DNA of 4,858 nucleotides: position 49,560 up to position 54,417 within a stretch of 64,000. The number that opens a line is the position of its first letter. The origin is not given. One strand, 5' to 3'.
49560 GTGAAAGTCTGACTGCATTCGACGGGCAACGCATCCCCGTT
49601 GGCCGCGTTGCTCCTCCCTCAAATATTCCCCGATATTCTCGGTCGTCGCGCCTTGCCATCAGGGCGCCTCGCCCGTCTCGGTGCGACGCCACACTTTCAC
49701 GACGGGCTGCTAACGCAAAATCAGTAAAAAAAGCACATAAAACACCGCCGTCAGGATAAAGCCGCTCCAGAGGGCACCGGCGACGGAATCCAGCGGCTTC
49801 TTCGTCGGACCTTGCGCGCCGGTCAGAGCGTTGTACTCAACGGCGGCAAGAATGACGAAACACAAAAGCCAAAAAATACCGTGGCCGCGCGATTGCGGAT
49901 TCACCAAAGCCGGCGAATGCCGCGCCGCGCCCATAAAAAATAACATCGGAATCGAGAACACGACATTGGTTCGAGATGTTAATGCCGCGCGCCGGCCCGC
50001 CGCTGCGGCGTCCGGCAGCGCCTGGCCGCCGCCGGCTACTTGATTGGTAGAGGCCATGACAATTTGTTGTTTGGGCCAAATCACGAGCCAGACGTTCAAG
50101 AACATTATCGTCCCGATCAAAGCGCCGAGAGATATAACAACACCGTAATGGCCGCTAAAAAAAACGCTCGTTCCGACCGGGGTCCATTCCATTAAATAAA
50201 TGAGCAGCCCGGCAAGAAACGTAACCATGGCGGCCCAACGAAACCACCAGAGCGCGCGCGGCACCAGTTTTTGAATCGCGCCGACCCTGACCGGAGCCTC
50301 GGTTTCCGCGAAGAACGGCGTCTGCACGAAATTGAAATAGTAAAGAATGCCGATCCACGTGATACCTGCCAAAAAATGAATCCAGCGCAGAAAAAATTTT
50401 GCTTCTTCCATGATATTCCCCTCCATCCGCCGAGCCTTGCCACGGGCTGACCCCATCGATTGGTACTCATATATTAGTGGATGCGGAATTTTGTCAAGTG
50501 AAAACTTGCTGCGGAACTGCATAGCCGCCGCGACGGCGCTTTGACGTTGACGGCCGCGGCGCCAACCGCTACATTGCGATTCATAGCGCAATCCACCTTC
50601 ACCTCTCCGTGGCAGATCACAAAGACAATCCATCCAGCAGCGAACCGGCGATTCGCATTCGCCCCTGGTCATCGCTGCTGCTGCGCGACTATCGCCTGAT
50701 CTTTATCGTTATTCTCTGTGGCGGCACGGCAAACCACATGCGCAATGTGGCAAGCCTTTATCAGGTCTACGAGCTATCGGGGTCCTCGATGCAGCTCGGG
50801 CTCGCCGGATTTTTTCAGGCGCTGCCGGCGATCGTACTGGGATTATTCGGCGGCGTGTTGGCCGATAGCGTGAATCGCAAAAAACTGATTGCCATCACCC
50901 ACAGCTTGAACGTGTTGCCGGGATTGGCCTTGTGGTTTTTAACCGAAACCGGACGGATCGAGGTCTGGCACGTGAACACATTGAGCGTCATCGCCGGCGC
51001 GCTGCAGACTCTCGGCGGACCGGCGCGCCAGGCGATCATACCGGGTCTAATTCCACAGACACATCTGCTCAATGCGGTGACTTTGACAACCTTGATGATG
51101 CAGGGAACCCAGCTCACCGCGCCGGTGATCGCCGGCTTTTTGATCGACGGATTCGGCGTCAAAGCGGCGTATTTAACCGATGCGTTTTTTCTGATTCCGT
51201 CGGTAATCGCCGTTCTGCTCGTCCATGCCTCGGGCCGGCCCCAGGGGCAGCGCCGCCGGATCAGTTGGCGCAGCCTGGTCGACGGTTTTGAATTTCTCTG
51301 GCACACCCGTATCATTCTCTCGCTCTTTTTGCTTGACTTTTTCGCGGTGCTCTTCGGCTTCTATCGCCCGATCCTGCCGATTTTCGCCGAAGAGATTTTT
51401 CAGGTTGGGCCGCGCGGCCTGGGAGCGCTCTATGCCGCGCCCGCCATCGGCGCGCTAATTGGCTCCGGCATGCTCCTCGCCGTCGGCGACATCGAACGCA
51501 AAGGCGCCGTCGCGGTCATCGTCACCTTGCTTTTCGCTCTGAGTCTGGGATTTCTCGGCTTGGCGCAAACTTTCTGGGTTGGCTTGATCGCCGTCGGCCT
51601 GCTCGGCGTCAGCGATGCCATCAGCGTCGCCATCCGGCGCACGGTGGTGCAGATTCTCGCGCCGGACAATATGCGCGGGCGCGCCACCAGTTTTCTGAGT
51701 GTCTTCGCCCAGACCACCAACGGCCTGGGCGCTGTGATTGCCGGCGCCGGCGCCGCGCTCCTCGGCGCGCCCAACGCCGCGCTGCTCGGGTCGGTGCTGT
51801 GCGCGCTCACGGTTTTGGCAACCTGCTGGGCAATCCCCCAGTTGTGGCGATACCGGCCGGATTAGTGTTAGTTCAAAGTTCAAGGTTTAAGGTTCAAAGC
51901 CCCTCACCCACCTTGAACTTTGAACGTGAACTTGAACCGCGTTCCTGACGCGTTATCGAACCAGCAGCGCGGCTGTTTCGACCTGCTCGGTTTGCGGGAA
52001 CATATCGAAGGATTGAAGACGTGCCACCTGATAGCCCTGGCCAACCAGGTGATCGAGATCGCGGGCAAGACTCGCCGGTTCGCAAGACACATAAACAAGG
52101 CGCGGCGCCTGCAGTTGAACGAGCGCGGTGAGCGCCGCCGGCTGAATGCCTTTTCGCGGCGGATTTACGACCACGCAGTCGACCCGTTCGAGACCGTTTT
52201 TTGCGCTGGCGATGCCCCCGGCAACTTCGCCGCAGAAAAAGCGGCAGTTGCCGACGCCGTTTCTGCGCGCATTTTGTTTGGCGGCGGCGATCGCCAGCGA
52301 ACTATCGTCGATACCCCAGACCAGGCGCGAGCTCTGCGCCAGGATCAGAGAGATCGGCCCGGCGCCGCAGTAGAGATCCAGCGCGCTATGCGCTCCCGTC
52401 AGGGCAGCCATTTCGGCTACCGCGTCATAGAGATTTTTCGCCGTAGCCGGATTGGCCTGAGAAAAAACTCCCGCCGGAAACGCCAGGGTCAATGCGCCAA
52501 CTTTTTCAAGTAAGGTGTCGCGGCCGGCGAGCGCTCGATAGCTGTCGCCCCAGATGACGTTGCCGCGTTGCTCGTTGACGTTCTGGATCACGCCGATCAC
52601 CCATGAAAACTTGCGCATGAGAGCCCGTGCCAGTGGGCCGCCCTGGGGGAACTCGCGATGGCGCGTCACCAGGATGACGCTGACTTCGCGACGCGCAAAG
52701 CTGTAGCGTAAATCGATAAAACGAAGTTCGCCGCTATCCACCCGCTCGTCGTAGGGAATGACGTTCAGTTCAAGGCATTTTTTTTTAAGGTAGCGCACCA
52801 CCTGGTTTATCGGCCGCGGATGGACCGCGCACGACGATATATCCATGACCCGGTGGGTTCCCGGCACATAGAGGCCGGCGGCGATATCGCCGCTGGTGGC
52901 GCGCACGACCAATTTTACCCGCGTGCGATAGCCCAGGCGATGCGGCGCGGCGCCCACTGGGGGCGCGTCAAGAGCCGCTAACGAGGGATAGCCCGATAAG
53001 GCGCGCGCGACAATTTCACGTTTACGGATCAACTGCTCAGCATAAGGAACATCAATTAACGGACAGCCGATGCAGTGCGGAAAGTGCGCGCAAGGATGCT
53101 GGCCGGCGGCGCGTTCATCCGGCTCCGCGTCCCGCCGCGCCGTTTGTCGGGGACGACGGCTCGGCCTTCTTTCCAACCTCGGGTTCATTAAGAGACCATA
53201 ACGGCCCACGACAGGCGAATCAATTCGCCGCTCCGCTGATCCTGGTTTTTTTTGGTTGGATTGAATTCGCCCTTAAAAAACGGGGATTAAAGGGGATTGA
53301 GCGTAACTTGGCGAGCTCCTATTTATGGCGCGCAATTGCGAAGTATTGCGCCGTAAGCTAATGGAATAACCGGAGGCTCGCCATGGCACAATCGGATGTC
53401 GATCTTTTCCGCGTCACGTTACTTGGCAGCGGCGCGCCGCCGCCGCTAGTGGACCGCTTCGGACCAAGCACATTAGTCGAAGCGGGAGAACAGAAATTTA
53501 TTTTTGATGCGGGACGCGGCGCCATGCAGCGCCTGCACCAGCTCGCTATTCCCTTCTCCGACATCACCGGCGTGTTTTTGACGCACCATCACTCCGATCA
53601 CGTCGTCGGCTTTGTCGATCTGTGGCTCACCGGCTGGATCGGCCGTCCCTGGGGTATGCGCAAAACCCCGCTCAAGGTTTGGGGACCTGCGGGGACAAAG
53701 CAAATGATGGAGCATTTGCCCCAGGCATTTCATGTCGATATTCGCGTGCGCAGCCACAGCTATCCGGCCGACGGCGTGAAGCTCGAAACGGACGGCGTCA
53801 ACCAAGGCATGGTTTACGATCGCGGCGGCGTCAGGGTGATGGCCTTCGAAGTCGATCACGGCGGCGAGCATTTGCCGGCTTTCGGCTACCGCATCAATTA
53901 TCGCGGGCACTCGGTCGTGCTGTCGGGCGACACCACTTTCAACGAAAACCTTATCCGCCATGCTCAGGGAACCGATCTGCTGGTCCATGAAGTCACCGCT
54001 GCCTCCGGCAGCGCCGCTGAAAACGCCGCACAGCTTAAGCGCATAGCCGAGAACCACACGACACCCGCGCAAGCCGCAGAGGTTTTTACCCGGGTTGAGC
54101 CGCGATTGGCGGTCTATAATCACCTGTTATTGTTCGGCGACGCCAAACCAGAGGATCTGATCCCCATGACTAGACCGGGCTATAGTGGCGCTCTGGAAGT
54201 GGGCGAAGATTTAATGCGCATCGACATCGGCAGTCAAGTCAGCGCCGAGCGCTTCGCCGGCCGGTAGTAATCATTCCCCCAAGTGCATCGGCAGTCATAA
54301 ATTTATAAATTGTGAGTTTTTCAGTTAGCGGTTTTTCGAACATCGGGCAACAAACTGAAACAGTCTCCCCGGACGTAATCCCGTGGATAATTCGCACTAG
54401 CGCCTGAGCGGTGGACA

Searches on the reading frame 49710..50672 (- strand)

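Call 51: search_protein_families(library=pfam, proteins=[window:49710-50672:-], max_evalue=0.0001)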
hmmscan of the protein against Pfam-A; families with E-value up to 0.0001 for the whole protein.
window:49710-50672:- (320 aa): 1 family
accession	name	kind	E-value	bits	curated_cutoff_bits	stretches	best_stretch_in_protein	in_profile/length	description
PF06181.16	Urate_ox_N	-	2.7e-16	60.3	26.9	1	169-260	164-247/295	Urate oxidase N-terminal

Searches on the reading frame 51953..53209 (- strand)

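Call 51: search_protein_families(library=pfam, proteins=[window:51953-53209:-], max_evalue=0.0001)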
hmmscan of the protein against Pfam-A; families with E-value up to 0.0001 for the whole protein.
window:51953-53209:- (418 aa): 5 families
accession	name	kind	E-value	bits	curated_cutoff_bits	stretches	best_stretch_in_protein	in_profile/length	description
PF05958.17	tRNA_U5-meth_tr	-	8.6e-19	68.2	23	1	244-417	174-355/357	tRNA (Uracil-5-)-methyltransferase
PF05175.20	MTS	-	2.6e-10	40.6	23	1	241-353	3-109/170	Methyltransferase small domain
PF13847.12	Methyltransf_31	-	8.6e-09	35.7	27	1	273-377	4-111/145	Methyltransferase domain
PF09445.16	Methyltransf_15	-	1.2e-06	28.6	22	1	275-355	3-84/165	RNA cap guanine-N2 methyltransferase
PF13649.12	Methyltransf_25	-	1.6e-06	29.2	27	1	277-347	2-69/97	Methyltransferase domain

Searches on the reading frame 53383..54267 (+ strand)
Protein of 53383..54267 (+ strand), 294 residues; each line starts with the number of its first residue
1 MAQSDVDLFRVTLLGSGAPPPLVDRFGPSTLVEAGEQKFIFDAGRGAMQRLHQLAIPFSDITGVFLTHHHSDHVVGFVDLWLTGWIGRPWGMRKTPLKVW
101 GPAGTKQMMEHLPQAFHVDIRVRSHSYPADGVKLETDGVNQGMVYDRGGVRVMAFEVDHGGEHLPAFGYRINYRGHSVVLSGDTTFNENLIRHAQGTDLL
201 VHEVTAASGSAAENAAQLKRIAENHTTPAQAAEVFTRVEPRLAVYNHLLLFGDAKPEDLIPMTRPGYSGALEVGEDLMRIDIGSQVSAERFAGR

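Call 51: search_protein_families(library=pfam, proteins=[window:53383-54267:+], max_evalue=0.0001)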
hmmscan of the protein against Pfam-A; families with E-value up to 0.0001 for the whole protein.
window:53383-54267:+ (294 aa): 3 families
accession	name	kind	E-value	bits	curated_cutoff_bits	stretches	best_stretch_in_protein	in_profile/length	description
PF12706.13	Lactamase_B_2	-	2.9e-20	73.2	27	1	39-247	3-199/200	Beta-lactamase superfamily domain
PF00753.33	Lactamase_B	-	2.6e-12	47.5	22.7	1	25-199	4-168/196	Metallo-beta-lactamase superfamily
PF23023.1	Anti-Pycsar_Apyc1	-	9.3e-06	25.7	50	1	29-78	22-71/250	Anti-Pycsar protein Apyc1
